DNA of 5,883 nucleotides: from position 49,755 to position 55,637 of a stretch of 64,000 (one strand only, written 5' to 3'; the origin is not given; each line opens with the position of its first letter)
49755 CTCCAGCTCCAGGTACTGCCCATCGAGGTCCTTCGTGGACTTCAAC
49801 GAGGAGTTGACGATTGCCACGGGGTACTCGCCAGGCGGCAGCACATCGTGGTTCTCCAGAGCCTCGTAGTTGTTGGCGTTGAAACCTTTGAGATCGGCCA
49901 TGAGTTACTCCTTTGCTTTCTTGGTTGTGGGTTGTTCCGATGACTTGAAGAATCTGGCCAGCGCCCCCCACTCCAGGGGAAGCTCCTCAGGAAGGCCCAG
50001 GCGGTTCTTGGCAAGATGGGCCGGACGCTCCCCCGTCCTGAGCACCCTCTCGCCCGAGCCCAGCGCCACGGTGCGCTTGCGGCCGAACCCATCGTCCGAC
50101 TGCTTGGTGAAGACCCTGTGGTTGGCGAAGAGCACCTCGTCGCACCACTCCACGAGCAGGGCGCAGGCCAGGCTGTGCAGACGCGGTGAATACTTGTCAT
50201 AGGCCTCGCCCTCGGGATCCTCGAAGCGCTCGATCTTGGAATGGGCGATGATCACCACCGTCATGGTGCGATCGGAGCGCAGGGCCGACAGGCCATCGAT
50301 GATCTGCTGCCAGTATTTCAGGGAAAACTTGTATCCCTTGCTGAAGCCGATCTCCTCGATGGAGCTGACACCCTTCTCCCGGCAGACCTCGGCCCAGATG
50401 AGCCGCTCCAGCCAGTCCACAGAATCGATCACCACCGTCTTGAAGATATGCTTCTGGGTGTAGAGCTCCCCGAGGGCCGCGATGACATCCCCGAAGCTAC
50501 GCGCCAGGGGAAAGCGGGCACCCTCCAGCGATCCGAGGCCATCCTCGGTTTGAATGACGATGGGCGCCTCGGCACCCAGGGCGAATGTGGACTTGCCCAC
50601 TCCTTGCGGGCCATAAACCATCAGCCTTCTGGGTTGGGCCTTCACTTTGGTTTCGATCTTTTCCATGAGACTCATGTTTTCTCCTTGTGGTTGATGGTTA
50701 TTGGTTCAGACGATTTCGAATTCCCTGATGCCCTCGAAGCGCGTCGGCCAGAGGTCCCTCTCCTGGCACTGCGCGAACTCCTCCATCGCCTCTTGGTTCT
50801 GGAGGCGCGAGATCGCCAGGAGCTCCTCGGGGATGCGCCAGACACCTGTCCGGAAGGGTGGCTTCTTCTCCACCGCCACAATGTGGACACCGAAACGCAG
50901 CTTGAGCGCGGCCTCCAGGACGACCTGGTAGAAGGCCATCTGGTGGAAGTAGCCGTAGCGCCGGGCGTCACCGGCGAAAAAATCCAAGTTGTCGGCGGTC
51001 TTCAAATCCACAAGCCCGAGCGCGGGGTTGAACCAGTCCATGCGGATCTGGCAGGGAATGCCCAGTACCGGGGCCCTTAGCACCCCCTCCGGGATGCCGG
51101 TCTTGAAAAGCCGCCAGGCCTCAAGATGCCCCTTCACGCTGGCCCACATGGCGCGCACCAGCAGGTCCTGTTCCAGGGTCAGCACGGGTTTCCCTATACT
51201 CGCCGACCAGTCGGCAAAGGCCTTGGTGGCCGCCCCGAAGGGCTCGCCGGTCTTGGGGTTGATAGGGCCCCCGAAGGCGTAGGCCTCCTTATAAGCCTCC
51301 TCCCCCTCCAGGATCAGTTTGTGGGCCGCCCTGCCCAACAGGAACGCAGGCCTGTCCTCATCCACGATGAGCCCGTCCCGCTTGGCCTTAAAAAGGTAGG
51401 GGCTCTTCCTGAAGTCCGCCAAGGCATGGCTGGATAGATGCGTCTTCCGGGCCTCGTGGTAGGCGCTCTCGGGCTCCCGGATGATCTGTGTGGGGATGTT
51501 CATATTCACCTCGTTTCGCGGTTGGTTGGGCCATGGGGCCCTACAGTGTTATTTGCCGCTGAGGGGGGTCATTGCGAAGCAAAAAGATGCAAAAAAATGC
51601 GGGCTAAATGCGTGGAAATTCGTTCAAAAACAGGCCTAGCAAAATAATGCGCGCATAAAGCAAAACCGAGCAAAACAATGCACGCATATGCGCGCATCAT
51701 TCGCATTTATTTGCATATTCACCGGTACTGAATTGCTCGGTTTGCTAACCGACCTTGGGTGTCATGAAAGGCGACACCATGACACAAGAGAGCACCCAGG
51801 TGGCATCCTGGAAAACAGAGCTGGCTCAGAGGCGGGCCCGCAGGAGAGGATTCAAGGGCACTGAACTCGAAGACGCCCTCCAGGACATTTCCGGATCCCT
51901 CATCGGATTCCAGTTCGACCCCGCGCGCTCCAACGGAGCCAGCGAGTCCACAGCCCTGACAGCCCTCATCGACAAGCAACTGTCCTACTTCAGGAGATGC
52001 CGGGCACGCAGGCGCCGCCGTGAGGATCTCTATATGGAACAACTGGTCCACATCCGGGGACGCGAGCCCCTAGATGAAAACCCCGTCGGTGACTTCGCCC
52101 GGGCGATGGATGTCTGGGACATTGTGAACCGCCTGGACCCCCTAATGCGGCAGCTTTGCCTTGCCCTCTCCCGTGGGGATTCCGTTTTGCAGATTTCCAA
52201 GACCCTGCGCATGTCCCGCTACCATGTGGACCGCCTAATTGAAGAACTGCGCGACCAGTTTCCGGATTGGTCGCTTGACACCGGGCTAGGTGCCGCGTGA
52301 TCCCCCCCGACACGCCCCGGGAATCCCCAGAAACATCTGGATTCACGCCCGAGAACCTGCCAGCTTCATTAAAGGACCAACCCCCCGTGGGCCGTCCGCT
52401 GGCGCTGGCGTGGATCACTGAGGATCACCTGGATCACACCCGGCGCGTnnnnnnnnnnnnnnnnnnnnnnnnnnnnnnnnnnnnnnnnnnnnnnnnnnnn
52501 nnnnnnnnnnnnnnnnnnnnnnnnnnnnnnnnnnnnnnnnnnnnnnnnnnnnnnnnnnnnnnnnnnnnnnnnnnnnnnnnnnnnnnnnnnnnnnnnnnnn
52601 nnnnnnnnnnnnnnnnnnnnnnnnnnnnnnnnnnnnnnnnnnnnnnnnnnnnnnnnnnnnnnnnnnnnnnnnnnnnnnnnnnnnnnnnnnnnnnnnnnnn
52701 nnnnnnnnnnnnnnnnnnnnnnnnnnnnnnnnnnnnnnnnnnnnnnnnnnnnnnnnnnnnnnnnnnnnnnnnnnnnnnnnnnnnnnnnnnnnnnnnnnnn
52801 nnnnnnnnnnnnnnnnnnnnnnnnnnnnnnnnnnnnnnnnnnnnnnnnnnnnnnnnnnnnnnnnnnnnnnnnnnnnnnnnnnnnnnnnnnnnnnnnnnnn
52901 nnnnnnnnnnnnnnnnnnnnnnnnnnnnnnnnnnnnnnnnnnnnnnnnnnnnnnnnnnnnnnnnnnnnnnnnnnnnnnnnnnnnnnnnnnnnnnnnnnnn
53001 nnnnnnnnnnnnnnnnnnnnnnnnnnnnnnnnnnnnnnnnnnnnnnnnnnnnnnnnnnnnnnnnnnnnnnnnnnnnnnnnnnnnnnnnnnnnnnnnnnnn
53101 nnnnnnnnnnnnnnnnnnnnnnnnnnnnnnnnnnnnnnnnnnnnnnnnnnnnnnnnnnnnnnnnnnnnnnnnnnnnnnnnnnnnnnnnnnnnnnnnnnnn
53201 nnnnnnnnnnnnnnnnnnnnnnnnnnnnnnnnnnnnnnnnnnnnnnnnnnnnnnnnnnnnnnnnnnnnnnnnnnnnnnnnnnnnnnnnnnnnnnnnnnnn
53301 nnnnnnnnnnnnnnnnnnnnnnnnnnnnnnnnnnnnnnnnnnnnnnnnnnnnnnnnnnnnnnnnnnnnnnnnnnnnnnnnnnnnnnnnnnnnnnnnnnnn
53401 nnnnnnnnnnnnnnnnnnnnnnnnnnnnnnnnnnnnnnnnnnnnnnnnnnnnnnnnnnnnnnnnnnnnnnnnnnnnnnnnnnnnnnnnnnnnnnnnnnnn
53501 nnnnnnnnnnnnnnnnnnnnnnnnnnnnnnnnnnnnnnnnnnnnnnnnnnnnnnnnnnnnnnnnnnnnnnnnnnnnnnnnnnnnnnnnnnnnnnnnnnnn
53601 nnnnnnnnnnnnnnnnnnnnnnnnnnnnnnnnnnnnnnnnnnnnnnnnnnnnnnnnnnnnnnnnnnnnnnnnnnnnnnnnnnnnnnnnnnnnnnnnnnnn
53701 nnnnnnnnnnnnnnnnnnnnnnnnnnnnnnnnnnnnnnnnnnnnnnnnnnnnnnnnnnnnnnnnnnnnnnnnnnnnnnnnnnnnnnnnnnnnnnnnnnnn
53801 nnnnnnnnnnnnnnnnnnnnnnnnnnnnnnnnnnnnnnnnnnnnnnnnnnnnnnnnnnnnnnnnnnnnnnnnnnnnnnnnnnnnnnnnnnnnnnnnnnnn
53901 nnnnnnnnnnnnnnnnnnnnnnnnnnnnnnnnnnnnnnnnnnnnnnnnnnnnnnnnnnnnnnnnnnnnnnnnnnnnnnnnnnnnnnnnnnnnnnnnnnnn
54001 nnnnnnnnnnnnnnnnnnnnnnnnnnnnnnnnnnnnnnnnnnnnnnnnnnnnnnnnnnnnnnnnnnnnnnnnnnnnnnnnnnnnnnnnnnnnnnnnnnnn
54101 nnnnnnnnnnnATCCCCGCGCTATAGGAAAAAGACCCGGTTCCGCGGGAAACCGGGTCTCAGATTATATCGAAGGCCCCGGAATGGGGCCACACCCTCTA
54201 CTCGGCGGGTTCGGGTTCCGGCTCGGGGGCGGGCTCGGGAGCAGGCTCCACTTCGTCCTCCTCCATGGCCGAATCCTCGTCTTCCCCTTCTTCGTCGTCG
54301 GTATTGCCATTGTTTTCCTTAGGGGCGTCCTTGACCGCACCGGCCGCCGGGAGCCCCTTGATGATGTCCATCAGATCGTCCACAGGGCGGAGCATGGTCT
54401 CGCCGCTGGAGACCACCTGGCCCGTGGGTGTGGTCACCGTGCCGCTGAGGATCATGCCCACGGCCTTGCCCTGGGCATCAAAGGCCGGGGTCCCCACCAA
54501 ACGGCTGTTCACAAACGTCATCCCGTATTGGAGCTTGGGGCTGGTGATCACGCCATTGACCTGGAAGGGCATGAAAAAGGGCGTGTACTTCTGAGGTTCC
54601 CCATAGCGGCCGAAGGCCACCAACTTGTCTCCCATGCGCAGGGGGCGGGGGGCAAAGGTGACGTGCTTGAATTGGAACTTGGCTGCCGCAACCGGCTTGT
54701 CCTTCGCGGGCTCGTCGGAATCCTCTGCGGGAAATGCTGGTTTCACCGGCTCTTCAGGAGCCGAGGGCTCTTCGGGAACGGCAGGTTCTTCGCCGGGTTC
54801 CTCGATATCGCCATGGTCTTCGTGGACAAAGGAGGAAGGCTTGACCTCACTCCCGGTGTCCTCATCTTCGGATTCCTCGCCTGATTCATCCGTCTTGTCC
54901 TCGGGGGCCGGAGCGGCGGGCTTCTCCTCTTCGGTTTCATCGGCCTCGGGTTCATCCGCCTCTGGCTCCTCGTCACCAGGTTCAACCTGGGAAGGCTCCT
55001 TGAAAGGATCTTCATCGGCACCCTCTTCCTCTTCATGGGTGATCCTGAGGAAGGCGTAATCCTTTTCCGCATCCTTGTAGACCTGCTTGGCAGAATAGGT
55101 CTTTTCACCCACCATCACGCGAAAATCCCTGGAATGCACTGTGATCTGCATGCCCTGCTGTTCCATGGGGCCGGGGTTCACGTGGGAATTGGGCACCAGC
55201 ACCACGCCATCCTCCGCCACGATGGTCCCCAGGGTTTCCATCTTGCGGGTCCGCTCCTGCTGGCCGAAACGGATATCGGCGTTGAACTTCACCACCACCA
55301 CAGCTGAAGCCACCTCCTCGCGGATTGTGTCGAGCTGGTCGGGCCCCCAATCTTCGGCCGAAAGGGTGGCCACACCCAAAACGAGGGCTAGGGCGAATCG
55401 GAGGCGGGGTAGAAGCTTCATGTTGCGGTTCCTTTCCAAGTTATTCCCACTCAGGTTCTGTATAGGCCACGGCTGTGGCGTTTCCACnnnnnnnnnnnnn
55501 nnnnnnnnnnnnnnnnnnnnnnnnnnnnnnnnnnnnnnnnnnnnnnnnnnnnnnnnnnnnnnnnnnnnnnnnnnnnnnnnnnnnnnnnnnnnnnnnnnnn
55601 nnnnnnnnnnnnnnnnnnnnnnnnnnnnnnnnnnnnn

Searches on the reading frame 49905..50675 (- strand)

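Call 89: search_protein_families(library=pfam, proteins=[window:49905-50675:-], max_evalue=0.001)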
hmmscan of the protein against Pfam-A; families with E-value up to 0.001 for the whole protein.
window:49905-50675:- (256 aa): 1 family
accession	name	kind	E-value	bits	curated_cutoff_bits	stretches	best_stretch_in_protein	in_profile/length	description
PF13479.12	AAA_24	-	5.2e-52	177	27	1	15-226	2-195/195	AAA domain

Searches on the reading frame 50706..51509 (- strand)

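Call 89: search_protein_families(library=pfam, proteins=[window:50706-51509:-], max_evalue=0.001)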
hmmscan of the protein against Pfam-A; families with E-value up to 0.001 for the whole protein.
window:50706-51509:- (267 aa): 2 families
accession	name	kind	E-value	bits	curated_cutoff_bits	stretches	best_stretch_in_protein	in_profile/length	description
PF12684.13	DUF3799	-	7.8e-26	91.7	26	1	27-261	2-227/233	PDDEXK-like domain of unknown function (DUF3799)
PF12705.13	PDDEXK_1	-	0.00063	20.2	22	0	24-245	1-213/247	PD-(D/E)XK nuclease superfamily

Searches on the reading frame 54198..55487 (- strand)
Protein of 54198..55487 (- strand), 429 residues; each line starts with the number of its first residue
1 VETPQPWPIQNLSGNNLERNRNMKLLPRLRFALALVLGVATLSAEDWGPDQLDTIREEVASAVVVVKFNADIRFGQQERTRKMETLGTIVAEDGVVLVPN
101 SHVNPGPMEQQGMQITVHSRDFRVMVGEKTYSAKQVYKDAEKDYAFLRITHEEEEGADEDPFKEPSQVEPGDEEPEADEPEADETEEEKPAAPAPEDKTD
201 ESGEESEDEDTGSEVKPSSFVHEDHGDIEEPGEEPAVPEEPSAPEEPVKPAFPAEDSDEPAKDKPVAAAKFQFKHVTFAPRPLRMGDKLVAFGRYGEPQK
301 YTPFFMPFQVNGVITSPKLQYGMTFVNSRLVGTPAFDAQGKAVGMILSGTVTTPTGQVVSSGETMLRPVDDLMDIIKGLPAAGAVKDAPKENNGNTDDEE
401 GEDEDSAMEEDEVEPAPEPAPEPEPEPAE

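Call 18: search_protein_families(library=pfam, proteins=[window:54198-55487:-], max_evalue=0.001)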
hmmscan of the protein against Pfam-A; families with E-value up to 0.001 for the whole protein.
window:54198-55487:- (429 aa): 1 family
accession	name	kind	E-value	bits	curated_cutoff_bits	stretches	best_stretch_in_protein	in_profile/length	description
PF13365.12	Trypsin_2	-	2.9e-05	25.3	27.6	0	87-170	3-79/144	Trypsin-like peptidase domain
